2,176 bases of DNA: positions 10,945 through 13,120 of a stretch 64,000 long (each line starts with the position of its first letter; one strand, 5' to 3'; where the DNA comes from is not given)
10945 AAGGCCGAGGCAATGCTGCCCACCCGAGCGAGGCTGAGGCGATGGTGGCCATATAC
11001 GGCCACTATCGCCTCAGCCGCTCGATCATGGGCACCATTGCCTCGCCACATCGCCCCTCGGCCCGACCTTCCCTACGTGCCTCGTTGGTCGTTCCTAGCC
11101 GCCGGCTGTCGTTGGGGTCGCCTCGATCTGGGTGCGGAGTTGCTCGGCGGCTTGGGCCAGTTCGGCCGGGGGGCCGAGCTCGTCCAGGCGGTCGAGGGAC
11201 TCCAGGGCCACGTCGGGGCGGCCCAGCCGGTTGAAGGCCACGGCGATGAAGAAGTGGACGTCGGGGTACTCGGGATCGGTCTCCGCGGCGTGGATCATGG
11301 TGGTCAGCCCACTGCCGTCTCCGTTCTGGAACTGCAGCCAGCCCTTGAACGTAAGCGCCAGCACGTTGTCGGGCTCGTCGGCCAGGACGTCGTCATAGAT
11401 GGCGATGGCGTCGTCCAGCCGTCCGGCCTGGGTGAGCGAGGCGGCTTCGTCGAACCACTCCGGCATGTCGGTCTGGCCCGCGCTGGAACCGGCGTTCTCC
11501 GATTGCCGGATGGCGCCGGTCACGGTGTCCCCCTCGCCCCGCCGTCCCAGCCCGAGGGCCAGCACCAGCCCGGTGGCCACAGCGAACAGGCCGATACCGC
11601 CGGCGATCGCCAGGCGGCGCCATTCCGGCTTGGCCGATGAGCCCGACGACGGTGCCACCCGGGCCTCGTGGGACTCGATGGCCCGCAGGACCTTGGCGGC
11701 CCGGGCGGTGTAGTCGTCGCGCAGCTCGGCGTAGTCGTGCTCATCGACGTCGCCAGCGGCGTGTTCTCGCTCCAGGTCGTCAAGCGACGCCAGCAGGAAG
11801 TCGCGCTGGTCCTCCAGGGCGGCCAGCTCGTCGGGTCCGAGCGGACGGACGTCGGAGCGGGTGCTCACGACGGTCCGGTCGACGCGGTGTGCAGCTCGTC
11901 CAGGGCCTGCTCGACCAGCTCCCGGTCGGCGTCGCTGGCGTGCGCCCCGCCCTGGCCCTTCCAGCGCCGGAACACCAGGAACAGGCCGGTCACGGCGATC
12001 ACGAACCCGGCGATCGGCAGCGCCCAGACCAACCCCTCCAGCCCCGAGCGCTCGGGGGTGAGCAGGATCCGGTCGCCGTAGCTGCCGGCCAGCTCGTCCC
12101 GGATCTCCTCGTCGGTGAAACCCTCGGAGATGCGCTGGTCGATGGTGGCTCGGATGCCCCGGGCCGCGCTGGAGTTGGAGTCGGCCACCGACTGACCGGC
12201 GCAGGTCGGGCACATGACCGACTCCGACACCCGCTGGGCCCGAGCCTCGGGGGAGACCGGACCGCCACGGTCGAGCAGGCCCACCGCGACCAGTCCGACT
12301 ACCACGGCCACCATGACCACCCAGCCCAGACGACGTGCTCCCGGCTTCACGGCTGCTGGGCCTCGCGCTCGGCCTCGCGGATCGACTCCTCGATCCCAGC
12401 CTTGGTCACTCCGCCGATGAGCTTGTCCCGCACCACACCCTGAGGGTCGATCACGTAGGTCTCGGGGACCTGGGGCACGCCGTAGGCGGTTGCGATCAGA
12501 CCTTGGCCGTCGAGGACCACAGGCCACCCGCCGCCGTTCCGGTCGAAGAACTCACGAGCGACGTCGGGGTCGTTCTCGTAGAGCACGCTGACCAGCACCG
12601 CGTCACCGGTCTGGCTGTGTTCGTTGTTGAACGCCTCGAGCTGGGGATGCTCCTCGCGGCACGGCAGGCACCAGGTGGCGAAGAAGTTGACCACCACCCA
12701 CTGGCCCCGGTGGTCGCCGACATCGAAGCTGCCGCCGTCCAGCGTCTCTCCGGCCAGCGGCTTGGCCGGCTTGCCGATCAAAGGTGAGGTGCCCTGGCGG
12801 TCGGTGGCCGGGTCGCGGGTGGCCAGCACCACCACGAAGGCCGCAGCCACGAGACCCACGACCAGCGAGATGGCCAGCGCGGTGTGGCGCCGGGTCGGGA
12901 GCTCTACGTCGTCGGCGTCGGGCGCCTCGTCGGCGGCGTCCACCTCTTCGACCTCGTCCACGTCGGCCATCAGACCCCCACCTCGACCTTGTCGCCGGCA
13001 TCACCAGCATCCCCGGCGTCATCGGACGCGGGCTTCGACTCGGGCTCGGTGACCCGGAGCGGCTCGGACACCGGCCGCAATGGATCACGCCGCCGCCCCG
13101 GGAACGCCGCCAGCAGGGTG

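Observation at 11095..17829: Complete System I (Ccm) cytochrome c maturation operon, in proteobacterial gene order, in an actinobacterial context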

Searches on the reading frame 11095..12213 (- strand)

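Call 4: search_protein_families(library=pfam, proteins=[window:11095-12213:-], max_evalue=0.01)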
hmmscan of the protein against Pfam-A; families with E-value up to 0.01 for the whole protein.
window:11095-12213:- (372 aa): 5 families
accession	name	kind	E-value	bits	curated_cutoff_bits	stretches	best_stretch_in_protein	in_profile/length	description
PF13432.12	TPR_16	-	2.5e-10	41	32.7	1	255-299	2-46/65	Tetratricopeptide repeat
PF14559.12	TPR_19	-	4.9e-10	40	25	1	260-299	1-40/68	Tetratricopeptide repeat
PF13428.12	TPR_14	-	1.1e-06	29.1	23.5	1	252-290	3-41/44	Tetratricopeptide repeat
PF13414.12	TPR_11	-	0.00021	21.3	26.8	0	260-298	4-42/42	TPR repeat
PF07719.23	TPR_2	-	0.0022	18.4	27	0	253-283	4-34/34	Tetratricopeptide repeat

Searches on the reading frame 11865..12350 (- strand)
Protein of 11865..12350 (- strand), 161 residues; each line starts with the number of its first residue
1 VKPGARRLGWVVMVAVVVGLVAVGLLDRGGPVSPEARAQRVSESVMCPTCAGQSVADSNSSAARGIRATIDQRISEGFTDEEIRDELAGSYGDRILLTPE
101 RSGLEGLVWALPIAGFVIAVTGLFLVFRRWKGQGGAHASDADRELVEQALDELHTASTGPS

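Call 6: search_protein_families(library=ncbifam, proteins=[window:11865-12350:-], max_evalue=0.01)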
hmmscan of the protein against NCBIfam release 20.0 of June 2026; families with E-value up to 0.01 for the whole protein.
window:11865-12350:- (161 aa): 1 family
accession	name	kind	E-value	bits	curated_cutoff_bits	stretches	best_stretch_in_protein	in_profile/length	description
TIGR03147.1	cyt_nit_nrfF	exception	2.1e-13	50.1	159.2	1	35-124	31-120/126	heme lyase NrfEFG subunit NrfF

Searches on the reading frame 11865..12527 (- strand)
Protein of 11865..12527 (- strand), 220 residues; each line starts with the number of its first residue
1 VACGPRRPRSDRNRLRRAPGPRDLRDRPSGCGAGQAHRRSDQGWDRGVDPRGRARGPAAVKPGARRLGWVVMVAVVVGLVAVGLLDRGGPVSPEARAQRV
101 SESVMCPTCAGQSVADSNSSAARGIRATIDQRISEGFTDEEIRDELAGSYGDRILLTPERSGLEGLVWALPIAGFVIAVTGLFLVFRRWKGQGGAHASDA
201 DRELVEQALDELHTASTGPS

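Call 4: search_protein_families(library=pfam, proteins=[window:11865-12527:-], max_evalue=0.01)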
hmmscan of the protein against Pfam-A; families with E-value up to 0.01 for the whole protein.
window:11865-12527:- (220 aa): 1 family
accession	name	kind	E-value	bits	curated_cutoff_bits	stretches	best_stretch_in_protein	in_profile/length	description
PF03918.19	CcmH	-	1.7e-24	86.1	25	1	93-204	25-138/143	Cytochrome C biogenesis protein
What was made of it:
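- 11865..12350 (-): ccmH, CxxC subunit of the lyase (161 aa from GTG 12350, or 149 aa from ATG 12314). PF03918 1.7e-24 (call 4).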

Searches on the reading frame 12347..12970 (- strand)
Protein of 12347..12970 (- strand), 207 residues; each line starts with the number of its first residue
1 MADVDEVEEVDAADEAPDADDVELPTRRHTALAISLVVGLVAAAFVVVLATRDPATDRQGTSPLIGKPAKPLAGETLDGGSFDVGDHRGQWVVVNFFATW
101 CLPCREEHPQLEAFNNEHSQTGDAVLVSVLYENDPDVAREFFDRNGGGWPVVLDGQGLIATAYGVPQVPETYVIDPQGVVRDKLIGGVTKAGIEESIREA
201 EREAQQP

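Call 4: search_protein_families(library=pfam, proteins=[window:12347-12970:-], max_evalue=0.01)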
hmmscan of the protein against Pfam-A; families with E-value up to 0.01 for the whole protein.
window:12347-12970:- (207 aa): 5 families
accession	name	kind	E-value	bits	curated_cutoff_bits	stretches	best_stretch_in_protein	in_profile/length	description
PF00578.27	AhpC-TSA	-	7.7e-21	74.8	26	1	65-182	1-123/124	AhpC/TSA family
PF08534.16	Redoxin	-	1.5e-18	67.4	26.6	1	76-189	15-137/148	Redoxin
PF00085.26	Thioredoxin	-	2.4e-08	34.3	23.5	1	90-140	19-67/103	Thioredoxin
PF13905.12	Thioredoxin_8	-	4.4e-08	33.8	27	1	90-179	2-93/94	Thioredoxin-like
PF13098.12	Thioredoxin_2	-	0.002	18.9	27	1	88-193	4-100/104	Thioredoxin-like domain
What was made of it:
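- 12347..12970 (-): ccmG, membrane-anchored thioredoxin-like reductase (207 aa); 1-nt TGATG overlap with ccmF. AhpC-TSA 7.7e-21 and Redoxin 1.5e-18 (call 4).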

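Call 6: search_protein_families(library=ncbifam, proteins=[window:12347-12970:-], max_evalue=0.01)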
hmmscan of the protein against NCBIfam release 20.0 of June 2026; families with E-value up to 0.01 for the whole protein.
window:12347-12970:- (207 aa): 13 families
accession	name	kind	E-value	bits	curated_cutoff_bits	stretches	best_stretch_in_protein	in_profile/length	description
NF002854.0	PRK03147.1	subfamily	2.2e-23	83.1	170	1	37-198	15-170/176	thiol-disulfide oxidoreductase ResA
TIGR00385.1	dsbE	subfamily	1.9e-21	76.4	123.15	1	38-197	8-167/173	DsbE family thiol:disulfide interchange protein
NF041202.1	StoA_CxxC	exception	3.7e-19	69.2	210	1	72-195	36-159/163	endospore biogenesis thiol-disulfide oxidoreductase StoA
NF011941.0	PRK15412.1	equivalog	6.4e-15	55.2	359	1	31-198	5-173/185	thiol:disulfide interchange protein DsbE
NF047696.1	ThlDiSintTplARhiz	equivalog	6.9e-12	45.6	230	1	72-141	80-149/219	thiol:disulfide interchange protein TlpA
NF041054.1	WAxxUGC_long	equivalog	2.6e-10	40.1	300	1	71-180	86-194/354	ResA-like WAxxUGC motif-containing protein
TIGR01068.1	thioredoxin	equivalog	4.7e-10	39.5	96.8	1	90-140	15-63/101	thioredoxin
NF008229.0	PRK10996.1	equivalog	6.4e-06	25.9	125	1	90-144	53-105/141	thioredoxin TrxC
NF010625.0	PRK14018.1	equivalog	0.00037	19.1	522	1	90-203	57-175/521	bifunctional peptide-methionine (S)-S-oxide reductase MsrA/peptide-methionine (R)-S-oxide reductase MsrB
TIGR01126.1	pdi_dom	equivalog_domain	0.00052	20.3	107.2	1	89-130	14-55/105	protein disulfide-isomerase domain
NF040769.1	SelL_rel_redox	subfamily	0.0028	17.3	120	1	100-165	36-100/173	SelL-related redox protein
NF045694.1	seleno_TsoB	exception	0.0058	14.8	805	1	88-107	473-492/572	rhodanese/DsbD fusion-like selenoprotein TsoB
NF006898.0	PRK09381.1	equivalog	0.0074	16.7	138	0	91-136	23-66/109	thioredoxin TrxA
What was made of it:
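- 12347..12970 (-): ResA and DsbE subfamily hits are below cut-off (call 6).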

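Call 8: find_encoding_contigs(protein=window:12347-12970:-, flank=10000, max_places=6)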
Protein window:12347-12970:- (207 aa): 1 contig read that carries it; 1 place shown.
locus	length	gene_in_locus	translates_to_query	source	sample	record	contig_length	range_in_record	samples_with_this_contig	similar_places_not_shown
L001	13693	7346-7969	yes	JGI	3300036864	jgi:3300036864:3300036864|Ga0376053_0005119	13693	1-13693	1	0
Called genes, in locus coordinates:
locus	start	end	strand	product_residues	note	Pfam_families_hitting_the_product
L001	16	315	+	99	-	PF02082:Rrf2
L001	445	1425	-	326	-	PF00561:Abhydrolase_1, PF12146:Hydrolase_4 (weak), PF12697:Abhydrolase_6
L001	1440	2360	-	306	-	PF04203:Sortase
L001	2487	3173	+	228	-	PF00005:ABC_tran, PF13191:AAA_16 (faint), PF13304:AAA_21 (faint)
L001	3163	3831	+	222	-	PF03379:CcmB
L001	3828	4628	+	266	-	PF01578:Cytochrom_C_asm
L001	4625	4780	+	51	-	-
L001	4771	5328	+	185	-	PF03100:CcmE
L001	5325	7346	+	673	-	PF01578:Cytochrom_C_asm, PF16327:CcmF_C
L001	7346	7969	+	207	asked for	PF00578:AhpC-TSA, PF08534:Redoxin, PF00085:Thioredoxin (weak), PF13098:Thioredoxin_2 (weak), PF13905:Thioredoxin_8 (weak)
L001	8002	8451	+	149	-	PF03918:CcmH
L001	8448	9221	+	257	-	PF13428:TPR_14 (faint), PF13432:TPR_16 (faint), PF14559:TPR_19 (faint)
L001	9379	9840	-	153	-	PF00300:His_Phos_1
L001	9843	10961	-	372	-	PF00266:Aminotran_5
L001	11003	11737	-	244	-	PF12840:HTH_20, PF16365:EutK_C (weak)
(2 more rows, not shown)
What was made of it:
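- Checked: An independent JGI gene call on an identical contig gives the same genes and the same outer coordinates (call 8).
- The same contig sequence was assembled independently by JGI (call 8).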
